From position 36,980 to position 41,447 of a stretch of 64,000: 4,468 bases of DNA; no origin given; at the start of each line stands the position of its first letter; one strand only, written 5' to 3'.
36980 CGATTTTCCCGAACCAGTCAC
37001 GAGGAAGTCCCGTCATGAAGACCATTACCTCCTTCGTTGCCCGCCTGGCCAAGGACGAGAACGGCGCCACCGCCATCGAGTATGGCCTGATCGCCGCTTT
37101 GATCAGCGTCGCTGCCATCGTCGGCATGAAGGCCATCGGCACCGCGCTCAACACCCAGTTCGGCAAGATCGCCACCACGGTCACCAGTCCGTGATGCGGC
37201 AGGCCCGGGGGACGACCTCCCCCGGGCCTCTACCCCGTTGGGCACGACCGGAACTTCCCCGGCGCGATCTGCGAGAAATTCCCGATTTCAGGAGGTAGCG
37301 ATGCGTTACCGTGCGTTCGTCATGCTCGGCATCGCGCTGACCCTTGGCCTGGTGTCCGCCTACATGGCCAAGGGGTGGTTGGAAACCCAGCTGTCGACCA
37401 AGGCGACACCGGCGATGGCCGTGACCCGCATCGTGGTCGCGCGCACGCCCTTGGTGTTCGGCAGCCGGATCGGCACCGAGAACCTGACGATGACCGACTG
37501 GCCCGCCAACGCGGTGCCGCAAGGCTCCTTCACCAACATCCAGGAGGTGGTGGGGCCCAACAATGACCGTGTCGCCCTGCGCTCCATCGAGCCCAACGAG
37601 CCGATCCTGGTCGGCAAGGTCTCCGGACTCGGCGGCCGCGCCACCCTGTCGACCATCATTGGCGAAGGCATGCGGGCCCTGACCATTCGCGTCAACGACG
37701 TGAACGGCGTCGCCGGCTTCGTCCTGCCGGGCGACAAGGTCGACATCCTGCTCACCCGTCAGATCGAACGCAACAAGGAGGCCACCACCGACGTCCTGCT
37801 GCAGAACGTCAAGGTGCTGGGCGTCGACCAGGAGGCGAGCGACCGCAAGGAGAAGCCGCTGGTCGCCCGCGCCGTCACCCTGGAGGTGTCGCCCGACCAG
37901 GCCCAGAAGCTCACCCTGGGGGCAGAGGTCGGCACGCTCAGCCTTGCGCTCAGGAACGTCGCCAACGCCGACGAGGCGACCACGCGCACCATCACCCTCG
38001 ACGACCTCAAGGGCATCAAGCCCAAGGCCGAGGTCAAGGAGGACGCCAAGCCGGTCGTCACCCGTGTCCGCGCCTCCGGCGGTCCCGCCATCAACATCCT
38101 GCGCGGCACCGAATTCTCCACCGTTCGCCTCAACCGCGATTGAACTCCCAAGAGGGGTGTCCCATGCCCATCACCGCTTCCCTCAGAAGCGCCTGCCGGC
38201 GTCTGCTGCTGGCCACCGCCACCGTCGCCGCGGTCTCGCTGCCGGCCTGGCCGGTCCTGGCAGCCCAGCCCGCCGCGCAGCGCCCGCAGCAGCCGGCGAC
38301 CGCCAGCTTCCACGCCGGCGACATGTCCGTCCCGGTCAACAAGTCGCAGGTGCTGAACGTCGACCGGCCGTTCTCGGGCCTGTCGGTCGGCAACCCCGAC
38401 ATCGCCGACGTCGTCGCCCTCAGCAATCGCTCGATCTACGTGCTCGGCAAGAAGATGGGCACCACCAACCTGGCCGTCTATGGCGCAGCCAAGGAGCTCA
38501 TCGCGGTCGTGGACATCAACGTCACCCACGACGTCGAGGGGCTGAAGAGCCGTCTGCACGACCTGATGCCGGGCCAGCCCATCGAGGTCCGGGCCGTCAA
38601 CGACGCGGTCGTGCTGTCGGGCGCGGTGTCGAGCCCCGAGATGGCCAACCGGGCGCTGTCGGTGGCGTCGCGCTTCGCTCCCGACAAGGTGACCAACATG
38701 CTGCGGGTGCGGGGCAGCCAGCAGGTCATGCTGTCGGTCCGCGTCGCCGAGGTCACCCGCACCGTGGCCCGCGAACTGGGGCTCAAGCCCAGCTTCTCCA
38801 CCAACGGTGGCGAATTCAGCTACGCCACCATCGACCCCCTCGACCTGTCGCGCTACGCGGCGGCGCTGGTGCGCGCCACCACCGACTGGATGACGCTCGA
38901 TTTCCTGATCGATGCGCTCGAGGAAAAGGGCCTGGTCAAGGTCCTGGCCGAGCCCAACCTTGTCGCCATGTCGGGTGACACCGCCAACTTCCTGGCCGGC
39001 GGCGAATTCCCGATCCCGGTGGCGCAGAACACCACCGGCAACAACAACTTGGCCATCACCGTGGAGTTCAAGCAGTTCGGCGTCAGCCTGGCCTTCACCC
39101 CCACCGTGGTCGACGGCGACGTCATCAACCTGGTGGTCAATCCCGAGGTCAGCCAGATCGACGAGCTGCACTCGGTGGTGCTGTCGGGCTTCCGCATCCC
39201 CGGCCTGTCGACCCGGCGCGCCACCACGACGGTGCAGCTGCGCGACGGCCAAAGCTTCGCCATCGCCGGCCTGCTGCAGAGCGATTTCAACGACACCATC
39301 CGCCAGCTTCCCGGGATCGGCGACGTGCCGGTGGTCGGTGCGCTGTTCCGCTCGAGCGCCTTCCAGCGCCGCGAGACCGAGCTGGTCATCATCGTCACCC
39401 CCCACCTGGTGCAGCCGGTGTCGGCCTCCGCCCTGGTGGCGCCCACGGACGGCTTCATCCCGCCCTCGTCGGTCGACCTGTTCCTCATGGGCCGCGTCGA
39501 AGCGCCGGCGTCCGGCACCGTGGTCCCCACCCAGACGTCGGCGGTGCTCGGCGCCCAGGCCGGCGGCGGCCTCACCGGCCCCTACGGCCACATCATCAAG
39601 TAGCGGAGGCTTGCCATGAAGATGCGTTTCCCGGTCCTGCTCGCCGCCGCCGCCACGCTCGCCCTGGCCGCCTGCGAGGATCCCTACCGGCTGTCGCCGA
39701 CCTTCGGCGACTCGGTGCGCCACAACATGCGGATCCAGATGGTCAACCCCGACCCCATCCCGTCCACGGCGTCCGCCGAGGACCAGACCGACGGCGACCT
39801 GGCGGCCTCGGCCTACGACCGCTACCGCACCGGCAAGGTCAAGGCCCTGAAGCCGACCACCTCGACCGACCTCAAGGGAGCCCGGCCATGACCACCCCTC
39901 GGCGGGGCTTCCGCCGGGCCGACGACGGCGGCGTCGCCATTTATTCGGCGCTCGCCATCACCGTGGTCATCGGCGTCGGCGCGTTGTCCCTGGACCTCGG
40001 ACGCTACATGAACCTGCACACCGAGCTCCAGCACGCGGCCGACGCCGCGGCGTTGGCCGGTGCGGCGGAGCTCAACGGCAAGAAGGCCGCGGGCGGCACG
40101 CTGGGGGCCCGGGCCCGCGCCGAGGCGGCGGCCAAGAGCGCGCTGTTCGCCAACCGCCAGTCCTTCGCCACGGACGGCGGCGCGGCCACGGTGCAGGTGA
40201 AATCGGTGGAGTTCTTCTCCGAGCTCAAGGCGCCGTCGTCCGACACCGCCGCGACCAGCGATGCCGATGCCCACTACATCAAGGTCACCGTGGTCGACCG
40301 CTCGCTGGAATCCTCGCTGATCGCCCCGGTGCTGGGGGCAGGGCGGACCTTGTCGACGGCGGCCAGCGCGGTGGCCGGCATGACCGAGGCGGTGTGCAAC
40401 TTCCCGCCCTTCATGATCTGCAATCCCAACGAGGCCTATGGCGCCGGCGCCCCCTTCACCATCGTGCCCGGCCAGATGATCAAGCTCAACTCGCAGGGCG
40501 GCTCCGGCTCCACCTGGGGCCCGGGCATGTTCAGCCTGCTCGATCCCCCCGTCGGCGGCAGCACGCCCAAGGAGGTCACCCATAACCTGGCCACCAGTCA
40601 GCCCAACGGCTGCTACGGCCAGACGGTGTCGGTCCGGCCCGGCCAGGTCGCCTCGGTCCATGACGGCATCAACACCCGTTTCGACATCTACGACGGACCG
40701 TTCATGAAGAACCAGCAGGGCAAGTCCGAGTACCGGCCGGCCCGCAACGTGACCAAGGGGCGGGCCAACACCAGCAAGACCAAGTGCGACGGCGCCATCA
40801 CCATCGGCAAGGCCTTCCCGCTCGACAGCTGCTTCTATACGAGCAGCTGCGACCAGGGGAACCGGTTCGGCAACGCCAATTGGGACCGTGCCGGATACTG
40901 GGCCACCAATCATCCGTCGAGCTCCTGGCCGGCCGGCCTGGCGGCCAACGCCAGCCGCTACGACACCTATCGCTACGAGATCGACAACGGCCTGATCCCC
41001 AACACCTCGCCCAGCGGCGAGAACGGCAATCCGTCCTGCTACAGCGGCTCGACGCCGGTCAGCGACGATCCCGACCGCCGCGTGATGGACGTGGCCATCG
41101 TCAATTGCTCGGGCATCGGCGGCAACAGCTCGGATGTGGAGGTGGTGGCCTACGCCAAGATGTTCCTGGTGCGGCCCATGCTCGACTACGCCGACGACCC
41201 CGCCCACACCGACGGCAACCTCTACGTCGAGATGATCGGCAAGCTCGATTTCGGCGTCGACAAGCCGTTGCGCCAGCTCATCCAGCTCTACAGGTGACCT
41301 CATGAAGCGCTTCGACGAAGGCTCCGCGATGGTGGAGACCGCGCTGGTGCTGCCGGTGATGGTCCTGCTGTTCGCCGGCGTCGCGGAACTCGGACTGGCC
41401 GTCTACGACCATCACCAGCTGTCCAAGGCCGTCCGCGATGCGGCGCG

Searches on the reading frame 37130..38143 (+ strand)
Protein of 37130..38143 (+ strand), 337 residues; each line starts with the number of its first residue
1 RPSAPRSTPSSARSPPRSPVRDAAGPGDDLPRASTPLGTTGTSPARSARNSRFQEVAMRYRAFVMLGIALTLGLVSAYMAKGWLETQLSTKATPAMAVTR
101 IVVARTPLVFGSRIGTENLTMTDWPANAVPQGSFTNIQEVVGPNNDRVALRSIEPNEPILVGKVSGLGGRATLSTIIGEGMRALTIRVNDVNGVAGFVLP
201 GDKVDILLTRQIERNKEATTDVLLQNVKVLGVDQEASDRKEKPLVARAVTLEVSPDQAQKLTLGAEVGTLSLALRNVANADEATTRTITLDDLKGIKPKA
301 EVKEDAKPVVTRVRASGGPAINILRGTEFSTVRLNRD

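Call 48: search_protein_families(library=pfam, proteins=[window:37130-38143:+], max_evalue=0.000001)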
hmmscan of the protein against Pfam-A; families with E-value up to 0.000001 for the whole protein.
window:37130-38143:+ (337 aa): 2 families
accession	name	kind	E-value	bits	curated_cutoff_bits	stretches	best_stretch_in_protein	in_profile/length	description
PF16976.10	RcpC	-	3.1e-32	111.3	28.8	1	172-275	2-114/114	Flp pilus assembly protein RcpC/CpaB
PF08666.17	SAF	-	2e-09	38.3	21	1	100-160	2-58/63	SAF domain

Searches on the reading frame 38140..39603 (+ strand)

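Call 48: search_protein_families(library=pfam, proteins=[window:38140-39603:+], max_evalue=0.000001)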
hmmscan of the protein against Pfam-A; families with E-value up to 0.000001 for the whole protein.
window:38140-39603:+ (487 aa): 2 families
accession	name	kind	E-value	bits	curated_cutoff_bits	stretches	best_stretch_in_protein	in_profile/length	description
PF00263.26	Secretin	-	2.5e-45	154.5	27.5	1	259-425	1-169/169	Bacterial type II and III secretion system protein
PF13629.12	T2SS-T3SS_pil_N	-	1.4e-20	73.2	23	1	60-129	3-72/72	Pilus formation protein N terminal region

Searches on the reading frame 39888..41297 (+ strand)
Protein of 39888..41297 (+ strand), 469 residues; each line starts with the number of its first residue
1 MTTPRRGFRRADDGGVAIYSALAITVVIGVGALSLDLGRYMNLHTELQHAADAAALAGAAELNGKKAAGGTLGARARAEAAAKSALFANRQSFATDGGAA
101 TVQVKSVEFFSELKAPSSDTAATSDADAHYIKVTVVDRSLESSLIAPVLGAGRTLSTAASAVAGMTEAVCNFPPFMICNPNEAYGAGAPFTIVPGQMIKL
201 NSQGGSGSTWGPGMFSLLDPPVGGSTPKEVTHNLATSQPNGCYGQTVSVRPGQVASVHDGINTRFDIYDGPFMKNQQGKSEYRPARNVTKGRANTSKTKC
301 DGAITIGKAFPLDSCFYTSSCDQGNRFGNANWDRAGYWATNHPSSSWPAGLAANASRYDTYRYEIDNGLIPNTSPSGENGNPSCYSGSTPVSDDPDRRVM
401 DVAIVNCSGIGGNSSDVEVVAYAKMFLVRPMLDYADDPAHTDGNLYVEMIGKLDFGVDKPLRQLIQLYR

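Call 48: search_protein_families(library=pfam, proteins=[window:39888-41297:+], max_evalue=0.000001)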
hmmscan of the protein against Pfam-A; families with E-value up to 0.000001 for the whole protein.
window:39888-41297:+ (469 aa): 1 family
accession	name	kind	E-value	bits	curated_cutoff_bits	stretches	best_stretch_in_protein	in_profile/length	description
PF13400.11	Tad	-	6e-11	42.9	22.3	1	14-60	1-46/47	Putative Flp pilus-assembly TadE/G-like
